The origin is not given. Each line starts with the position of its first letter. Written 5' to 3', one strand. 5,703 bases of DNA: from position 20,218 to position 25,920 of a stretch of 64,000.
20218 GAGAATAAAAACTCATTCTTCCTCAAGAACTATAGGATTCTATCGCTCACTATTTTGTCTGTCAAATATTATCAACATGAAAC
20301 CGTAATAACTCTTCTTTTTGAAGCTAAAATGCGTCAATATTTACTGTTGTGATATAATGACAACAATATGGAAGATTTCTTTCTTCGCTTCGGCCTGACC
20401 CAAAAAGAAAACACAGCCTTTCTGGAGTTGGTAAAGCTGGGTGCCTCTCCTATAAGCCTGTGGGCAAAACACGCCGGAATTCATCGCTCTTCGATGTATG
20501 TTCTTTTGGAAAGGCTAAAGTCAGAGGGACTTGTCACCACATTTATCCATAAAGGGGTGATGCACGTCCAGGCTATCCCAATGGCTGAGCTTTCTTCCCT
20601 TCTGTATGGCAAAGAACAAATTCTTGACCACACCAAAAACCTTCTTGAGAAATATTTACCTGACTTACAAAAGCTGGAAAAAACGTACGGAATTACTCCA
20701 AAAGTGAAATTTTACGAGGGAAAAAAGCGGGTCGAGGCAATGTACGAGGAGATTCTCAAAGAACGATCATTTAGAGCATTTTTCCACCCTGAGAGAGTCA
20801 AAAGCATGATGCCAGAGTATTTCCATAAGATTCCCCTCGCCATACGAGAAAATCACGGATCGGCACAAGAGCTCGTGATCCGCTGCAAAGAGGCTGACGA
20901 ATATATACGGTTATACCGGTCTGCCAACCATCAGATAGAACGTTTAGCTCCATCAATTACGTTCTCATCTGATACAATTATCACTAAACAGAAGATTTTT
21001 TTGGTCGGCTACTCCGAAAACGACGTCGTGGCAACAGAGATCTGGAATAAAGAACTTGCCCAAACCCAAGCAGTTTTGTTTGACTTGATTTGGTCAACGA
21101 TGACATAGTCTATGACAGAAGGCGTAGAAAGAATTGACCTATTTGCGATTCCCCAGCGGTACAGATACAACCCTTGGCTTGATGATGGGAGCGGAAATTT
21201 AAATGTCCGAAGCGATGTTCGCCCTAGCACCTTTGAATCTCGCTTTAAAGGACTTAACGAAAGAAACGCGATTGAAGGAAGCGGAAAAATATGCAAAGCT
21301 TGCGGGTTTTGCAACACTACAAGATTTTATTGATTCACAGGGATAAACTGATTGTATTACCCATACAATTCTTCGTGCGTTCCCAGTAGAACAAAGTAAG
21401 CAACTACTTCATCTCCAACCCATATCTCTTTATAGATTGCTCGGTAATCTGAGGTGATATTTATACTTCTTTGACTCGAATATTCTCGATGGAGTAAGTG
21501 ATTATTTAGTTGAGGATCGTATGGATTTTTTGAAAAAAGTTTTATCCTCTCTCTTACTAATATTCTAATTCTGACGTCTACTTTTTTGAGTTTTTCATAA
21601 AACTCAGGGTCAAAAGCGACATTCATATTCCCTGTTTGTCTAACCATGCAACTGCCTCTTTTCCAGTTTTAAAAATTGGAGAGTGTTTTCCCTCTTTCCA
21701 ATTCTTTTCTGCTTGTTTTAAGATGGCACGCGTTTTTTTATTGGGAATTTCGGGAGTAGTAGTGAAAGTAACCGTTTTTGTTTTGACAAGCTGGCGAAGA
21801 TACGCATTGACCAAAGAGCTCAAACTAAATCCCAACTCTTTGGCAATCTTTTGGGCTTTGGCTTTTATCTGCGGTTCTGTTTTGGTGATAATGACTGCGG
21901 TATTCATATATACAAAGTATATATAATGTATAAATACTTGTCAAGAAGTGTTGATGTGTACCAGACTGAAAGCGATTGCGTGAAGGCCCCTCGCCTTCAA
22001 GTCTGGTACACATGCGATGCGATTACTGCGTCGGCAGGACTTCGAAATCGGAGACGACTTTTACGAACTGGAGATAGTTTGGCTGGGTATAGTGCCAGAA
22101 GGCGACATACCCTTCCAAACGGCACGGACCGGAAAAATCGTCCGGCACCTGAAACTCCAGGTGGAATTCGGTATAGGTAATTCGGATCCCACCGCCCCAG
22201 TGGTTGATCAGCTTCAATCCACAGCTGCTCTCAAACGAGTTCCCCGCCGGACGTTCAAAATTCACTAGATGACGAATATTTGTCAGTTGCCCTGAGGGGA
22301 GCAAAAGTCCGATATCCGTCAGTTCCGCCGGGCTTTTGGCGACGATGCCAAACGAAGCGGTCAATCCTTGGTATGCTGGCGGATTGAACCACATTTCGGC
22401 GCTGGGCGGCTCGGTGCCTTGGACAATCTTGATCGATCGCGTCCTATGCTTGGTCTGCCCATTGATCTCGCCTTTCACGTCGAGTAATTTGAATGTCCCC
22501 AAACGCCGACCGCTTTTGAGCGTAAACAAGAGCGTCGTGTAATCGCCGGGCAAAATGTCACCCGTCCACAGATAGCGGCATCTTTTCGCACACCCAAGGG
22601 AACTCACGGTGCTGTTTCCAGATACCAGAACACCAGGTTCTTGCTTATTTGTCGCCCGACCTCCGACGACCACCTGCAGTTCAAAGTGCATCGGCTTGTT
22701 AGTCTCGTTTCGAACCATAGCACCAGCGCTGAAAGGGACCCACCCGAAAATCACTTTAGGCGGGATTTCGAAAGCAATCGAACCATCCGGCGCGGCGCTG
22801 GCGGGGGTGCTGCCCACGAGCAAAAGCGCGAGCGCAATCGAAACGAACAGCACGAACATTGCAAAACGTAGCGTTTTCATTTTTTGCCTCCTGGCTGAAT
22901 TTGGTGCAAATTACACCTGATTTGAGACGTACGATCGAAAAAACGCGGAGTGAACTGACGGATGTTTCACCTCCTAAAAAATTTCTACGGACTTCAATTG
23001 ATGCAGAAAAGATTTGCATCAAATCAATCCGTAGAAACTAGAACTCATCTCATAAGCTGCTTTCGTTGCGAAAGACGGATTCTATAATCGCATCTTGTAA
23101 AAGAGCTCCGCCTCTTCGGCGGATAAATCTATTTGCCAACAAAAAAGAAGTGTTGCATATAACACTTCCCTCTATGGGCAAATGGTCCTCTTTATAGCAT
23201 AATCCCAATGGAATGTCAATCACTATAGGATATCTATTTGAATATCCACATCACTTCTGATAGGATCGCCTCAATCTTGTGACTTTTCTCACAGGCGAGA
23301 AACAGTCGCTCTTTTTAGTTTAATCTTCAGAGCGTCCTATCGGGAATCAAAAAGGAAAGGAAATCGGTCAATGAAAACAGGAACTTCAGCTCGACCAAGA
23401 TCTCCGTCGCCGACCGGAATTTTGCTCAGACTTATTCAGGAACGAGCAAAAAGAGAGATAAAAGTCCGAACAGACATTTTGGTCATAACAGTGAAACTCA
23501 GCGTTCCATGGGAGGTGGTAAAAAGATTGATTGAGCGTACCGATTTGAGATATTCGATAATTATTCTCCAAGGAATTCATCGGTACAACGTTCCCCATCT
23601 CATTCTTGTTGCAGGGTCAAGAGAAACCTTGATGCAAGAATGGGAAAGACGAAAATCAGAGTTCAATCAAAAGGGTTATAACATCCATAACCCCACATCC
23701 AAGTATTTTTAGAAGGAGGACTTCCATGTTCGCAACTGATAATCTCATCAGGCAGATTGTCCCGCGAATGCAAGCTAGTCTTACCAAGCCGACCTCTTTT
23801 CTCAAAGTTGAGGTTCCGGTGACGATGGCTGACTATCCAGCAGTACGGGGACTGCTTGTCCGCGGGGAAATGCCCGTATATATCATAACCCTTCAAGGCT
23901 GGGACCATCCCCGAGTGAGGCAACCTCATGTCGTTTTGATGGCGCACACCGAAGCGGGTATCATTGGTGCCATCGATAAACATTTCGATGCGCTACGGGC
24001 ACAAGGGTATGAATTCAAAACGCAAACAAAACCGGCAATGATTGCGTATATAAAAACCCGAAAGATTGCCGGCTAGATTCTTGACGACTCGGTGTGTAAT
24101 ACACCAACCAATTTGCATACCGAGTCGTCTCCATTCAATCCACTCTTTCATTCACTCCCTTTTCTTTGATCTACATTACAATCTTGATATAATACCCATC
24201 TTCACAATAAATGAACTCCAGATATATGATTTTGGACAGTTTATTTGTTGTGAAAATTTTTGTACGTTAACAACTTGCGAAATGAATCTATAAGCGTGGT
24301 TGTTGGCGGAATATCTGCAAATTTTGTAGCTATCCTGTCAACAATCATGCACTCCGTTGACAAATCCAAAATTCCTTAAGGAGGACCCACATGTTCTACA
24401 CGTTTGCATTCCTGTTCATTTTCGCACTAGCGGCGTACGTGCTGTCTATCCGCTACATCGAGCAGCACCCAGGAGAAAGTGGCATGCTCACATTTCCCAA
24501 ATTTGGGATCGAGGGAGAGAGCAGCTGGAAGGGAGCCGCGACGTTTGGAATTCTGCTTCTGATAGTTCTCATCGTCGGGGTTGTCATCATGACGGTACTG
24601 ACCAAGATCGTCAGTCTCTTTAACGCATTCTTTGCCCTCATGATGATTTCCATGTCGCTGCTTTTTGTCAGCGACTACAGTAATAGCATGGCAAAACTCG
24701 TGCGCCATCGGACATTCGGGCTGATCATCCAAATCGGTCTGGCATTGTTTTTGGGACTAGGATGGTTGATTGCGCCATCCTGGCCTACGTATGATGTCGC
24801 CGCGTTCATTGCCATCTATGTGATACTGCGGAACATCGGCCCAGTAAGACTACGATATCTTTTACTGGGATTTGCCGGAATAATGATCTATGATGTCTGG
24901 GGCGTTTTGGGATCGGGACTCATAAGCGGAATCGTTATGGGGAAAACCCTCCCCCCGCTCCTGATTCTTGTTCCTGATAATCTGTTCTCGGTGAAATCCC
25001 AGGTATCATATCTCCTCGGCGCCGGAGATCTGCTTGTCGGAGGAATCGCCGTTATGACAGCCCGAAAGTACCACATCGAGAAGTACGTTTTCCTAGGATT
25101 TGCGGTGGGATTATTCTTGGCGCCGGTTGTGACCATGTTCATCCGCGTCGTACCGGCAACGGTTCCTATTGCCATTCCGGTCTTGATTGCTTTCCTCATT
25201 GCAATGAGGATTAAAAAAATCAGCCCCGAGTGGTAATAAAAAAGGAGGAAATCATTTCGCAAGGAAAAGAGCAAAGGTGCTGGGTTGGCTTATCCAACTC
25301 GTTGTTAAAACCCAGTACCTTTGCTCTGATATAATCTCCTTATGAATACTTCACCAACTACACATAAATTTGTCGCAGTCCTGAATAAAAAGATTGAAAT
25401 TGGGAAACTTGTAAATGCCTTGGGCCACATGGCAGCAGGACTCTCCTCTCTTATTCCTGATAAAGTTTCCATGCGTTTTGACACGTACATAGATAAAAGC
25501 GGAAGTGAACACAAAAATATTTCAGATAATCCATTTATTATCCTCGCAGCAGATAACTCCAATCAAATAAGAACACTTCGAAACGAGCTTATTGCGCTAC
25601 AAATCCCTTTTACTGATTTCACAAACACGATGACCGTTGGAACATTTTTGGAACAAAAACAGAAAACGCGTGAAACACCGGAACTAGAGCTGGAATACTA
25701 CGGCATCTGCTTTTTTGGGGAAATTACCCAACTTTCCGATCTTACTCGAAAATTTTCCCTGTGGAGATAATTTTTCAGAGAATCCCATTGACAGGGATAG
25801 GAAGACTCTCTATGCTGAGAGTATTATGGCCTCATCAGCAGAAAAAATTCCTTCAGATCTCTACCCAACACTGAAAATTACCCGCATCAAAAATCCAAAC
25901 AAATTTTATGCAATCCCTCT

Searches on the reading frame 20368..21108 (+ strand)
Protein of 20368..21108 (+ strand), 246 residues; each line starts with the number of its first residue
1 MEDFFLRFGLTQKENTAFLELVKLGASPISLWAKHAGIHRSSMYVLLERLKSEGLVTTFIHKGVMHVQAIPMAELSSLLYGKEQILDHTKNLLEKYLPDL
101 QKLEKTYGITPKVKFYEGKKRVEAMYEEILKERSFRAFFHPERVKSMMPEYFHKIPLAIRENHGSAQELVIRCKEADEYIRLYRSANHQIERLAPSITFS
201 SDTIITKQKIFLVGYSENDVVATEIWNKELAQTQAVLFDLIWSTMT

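Call 12: search_protein_families(library=pfam, proteins=[window:20368-21108:+], max_evalue=0.01)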
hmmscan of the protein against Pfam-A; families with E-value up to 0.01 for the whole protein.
window:20368-21108:+ (246 aa): 1 family
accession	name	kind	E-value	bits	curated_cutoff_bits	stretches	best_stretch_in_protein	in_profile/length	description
PF01978.25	TrmB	-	3.5e-07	30.4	25.6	1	7-58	3-54/68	Sugar-specific transcriptional regulator TrmB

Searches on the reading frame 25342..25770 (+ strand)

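Call 12: search_protein_families(library=pfam, proteins=[window:25342-25770:+], max_evalue=0.01)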
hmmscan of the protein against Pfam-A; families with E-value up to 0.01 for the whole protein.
window:25342-25770:+ (142 aa): 1 family
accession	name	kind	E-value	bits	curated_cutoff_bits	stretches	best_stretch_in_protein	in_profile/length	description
PF09391.15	DUF2000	-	7e-32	110.6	25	1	8-142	1-133/133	Protein of unknown function (DUF2000)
